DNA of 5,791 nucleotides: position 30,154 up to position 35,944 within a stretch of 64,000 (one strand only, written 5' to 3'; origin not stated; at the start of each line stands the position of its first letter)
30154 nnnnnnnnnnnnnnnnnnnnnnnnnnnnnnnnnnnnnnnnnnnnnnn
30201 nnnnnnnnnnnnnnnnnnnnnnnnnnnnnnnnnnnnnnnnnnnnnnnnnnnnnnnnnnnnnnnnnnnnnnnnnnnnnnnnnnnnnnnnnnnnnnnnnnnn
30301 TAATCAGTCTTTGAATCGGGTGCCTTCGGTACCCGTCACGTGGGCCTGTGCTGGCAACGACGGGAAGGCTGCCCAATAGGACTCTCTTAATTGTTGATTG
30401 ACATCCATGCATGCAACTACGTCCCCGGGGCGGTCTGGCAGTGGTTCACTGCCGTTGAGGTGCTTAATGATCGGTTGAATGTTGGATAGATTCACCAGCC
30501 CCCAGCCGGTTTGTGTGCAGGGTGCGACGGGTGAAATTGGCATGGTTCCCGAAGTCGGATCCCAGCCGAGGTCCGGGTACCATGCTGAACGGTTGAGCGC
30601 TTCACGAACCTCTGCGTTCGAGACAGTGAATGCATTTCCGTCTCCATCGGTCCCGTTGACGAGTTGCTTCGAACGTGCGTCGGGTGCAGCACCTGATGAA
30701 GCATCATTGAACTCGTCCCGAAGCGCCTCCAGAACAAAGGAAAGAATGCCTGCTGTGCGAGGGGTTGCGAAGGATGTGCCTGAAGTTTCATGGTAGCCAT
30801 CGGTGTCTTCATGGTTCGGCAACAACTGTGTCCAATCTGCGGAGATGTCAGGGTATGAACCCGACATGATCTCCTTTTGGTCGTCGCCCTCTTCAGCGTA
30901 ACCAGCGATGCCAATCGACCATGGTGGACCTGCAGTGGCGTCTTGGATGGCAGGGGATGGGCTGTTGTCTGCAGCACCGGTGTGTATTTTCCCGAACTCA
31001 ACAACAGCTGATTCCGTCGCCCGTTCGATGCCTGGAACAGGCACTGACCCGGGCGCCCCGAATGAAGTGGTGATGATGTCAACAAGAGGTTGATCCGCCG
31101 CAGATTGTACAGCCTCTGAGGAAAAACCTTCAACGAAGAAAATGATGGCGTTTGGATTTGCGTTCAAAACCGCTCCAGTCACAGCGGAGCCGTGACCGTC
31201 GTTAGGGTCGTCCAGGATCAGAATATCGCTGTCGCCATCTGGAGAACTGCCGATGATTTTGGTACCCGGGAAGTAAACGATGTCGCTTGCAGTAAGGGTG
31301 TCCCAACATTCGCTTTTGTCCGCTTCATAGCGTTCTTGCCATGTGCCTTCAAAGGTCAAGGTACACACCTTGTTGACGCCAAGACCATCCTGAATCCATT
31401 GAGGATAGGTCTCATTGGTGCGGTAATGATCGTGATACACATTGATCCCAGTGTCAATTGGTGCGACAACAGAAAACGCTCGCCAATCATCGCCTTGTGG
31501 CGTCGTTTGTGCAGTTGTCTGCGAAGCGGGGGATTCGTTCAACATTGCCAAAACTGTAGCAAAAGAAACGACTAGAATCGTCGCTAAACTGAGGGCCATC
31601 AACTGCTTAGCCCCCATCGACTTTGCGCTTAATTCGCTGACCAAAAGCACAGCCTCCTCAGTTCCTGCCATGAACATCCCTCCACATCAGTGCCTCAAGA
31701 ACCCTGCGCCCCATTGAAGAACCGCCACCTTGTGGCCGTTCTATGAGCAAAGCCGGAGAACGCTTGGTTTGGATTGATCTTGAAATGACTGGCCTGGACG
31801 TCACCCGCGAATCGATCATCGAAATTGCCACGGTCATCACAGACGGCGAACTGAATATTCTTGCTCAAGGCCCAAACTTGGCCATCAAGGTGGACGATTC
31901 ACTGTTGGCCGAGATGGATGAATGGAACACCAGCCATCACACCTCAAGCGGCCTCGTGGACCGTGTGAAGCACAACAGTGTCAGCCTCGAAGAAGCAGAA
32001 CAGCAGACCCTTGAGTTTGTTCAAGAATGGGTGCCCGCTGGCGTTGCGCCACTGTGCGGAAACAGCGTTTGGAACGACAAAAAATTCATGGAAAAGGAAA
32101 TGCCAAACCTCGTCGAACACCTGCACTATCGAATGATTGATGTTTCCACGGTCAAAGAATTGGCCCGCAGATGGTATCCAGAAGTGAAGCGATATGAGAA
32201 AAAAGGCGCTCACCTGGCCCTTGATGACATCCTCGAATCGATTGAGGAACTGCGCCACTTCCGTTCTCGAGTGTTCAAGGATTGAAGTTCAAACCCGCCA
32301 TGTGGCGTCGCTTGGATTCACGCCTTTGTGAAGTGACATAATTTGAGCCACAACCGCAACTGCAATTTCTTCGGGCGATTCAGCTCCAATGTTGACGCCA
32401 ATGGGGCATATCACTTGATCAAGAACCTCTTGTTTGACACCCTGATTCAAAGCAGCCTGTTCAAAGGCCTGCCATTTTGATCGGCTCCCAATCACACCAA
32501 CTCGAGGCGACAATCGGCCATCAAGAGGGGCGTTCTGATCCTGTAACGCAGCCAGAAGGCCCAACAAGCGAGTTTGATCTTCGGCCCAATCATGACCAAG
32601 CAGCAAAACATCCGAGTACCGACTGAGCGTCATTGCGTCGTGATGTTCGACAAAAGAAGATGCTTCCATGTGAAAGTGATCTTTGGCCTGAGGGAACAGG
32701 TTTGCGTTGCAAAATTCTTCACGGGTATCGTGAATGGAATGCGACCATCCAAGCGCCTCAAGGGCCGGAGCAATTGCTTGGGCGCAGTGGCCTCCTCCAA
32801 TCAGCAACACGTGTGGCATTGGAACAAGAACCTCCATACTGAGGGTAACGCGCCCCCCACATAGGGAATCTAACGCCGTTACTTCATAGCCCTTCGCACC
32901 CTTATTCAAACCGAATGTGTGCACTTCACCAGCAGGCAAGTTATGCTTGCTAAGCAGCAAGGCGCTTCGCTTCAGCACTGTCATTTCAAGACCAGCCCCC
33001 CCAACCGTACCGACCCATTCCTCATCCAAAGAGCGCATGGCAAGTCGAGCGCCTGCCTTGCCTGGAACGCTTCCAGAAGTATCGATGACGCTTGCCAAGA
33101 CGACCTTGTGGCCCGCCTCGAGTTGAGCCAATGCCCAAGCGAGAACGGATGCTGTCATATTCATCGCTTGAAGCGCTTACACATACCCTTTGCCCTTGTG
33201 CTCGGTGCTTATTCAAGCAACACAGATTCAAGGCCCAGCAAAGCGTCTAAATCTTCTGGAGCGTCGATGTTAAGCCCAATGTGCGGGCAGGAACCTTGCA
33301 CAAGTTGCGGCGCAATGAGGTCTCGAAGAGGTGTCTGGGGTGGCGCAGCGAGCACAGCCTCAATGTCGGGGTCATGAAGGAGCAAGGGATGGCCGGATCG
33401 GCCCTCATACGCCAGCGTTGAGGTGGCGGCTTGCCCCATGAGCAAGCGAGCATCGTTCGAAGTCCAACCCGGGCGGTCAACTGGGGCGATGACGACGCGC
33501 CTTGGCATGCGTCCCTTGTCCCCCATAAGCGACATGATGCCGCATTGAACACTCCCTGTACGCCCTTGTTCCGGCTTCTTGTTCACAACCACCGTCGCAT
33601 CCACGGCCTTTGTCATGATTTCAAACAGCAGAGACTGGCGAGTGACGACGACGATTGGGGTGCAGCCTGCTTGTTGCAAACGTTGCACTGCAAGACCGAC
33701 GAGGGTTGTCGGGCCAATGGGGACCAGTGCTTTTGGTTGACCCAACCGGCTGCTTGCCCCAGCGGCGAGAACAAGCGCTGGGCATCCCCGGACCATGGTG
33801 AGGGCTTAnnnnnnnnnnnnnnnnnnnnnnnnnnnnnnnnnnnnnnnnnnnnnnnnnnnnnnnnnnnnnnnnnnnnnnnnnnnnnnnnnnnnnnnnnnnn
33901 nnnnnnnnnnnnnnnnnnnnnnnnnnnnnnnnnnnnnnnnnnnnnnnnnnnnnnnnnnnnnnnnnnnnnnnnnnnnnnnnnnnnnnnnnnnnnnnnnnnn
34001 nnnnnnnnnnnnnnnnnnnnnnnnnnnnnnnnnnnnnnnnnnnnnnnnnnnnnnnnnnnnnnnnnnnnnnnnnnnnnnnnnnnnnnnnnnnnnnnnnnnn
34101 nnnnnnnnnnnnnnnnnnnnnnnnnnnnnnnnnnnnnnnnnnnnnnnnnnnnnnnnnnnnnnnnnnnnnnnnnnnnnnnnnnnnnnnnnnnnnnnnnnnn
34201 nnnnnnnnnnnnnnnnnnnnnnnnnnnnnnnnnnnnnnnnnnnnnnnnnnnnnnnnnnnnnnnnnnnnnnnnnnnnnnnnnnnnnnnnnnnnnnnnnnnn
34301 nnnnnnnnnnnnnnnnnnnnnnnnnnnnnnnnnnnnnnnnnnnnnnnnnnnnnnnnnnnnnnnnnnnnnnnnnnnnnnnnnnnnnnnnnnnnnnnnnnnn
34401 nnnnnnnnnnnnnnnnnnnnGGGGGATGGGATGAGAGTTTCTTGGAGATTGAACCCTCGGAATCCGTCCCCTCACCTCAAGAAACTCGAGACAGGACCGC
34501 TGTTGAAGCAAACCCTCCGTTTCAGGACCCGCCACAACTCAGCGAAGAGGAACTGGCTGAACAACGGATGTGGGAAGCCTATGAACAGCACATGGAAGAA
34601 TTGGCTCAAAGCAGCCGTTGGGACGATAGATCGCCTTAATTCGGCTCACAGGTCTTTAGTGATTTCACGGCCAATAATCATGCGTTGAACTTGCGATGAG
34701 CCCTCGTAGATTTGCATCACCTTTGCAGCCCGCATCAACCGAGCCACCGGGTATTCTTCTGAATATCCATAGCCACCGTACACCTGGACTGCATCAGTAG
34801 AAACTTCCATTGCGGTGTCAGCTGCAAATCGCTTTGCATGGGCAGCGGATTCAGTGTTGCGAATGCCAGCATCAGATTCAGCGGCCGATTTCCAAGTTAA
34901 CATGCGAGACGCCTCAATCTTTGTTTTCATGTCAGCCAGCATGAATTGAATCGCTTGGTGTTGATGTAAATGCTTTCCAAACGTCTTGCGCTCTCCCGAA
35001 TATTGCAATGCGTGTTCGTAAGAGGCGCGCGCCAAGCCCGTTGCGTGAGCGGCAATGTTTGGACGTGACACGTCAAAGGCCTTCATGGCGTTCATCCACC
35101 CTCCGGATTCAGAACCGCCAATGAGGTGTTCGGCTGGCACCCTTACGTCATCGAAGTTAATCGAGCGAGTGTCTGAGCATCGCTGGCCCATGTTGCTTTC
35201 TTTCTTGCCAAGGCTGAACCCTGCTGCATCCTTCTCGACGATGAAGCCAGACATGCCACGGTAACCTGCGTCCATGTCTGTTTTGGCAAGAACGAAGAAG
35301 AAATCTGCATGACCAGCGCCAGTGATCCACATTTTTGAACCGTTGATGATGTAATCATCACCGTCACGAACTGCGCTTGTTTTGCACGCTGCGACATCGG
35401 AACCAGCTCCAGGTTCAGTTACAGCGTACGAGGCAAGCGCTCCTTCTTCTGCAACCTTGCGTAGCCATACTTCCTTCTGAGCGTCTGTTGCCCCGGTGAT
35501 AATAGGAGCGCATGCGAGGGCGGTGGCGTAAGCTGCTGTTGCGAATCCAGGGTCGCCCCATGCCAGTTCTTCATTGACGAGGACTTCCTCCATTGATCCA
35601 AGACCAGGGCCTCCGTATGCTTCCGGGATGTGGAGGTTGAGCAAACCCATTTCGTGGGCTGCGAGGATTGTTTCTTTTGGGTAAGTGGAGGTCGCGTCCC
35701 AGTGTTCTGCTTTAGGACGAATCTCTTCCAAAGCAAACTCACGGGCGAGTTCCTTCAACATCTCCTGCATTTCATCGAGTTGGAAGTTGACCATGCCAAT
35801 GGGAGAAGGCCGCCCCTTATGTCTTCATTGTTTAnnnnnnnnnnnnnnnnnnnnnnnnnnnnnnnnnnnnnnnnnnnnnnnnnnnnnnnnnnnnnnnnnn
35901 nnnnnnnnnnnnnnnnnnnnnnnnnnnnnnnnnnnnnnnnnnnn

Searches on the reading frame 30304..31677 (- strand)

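Call 19: search_protein_families(library=pfam, proteins=[window:30304-31677:-], max_evalue=0.01)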
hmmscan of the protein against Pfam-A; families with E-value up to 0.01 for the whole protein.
window:30304-31677:- (457 aa): 1 family
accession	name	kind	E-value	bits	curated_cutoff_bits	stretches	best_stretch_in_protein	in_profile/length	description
PF00082.27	Peptidase_S8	-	1.5e-06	28.2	21.8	1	70-321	5-259/288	Subtilase family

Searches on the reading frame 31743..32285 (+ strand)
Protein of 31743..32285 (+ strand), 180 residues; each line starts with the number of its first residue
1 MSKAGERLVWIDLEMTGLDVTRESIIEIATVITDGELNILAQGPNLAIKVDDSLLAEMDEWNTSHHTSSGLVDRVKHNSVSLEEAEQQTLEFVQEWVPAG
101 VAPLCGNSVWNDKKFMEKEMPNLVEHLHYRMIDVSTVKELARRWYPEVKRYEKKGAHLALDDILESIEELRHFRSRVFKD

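Call 20: search_protein_families(library=pfam, proteins=[window:31743-32285:+], max_evalue=0.01)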
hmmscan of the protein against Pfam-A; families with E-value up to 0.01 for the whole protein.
window:31743-32285:+ (180 aa): 1 family
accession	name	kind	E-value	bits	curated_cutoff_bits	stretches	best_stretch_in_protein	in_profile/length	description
PF00929.31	RNase_T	-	2.1e-34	119.9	24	1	9-170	1-164/164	Exonuclease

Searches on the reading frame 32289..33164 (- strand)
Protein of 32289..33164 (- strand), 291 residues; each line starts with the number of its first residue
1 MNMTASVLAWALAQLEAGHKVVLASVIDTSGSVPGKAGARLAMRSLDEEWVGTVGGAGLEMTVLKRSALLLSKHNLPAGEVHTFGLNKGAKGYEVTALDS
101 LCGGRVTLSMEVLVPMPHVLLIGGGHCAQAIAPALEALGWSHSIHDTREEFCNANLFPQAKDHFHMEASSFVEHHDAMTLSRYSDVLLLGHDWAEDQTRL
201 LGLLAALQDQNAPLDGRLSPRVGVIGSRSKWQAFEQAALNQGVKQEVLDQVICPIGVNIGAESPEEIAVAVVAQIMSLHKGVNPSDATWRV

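Call 20: search_protein_families(library=pfam, proteins=[window:32289-33164:-], max_evalue=0.01)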
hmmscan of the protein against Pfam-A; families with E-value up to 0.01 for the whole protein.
window:32289-33164:- (291 aa): 2 families
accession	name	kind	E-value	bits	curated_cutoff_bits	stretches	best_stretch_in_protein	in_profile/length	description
PF13478.12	XdhC_C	-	2.8e-28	99.4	29.7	1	119-275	1-125/125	XdhC Rossmann domain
PF02625.21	XdhC_CoxI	-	6.2e-12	45.7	24.3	1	15-72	2-58/68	XdhC and CoxI family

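Call 95: search_protein_families(library=ncbifam, proteins=[window:32289-33164:-], max_evalue=1e-8)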
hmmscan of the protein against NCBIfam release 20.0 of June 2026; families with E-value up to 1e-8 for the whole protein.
window:32289-33164:- (291 aa): 2 families
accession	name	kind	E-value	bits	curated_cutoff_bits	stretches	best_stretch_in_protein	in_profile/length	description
NF045664.1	XdhC_rel_AOR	equivalog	2.9e-43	148.5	350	2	110-277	188-342/346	XdhC family aldehyde oxidoreductase maturation factor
TIGR02964.1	xanthine_xdhC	equivalog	4.1e-29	101.9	161.6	1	22-276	1-246/246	xanthine dehydrogenase accessory protein XdhC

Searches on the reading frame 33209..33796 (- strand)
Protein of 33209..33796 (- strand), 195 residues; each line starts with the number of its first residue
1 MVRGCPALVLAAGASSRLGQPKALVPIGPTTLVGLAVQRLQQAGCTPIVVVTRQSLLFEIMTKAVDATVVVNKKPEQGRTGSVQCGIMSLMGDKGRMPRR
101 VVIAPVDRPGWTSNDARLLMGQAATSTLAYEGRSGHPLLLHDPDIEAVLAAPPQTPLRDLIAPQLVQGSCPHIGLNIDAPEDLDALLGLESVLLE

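Call 20: search_protein_families(library=pfam, proteins=[window:33209-33796:-], max_evalue=0.01)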
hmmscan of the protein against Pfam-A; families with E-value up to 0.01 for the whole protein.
window:33209-33796:- (195 aa): 1 family
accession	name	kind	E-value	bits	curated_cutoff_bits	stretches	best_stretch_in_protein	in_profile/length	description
PF12804.13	NTP_transf_3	-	3.1e-25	89.7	27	1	7-162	1-155/160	MobA-like NTP transferase domain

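Call 95: search_protein_families(library=ncbifam, proteins=[window:33209-33796:-], max_evalue=1e-8)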
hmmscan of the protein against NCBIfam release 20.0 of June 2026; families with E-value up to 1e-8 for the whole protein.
window:33209-33796:- (195 aa): 3 families
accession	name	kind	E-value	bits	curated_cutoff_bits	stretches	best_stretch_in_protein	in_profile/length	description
NF045665.1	NTPtran_DVU1551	equivalog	9e-23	80.9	315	1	7-164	3-162/359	DVU_1551 family NTP transferase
TIGR03310.1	matur_MocA_YgfJ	equivalog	4.8e-19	69.1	186.45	1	7-183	2-185/188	molybdenum cofactor cytidylyltransferase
NF045782.1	NicBOxredNboR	equivalog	3.9e-13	49.5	260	1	7-139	11-152/206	nicotine blue oxidoreductase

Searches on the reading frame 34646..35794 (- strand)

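Call 22: search_protein_families(library=pfam, proteins=[window:34646-35794:-], max_evalue=0.001)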
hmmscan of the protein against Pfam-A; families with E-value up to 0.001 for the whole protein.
window:34646-35794:- (382 aa): 5 families
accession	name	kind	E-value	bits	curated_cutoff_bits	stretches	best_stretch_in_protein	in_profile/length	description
PF00441.29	Acyl-CoA_dh_1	-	9e-48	162.7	22.4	1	231-378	2-149/150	Acyl-CoA dehydrogenase, C-terminal domain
PF02771.21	Acyl-CoA_dh_N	-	1.7e-30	106.1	22.9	1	8-116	2-111/113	Acyl-CoA dehydrogenase, N-terminal domain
PF02770.24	Acyl-CoA_dh_M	-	2.5e-27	95.3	33.3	1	123-217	2-97/97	Acyl-CoA dehydrogenase, middle domain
PF08028.16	Acyl-CoA_dh_2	-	3.9e-18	66.5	22.7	1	247-366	3-132/134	Acyl-CoA dehydrogenase, C-terminal domain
PF22924.1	ACOX_C_alpha1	-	0.00041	20.6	27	1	263-369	49-159/169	Acyl-CoA oxidase, C-alpha1 domain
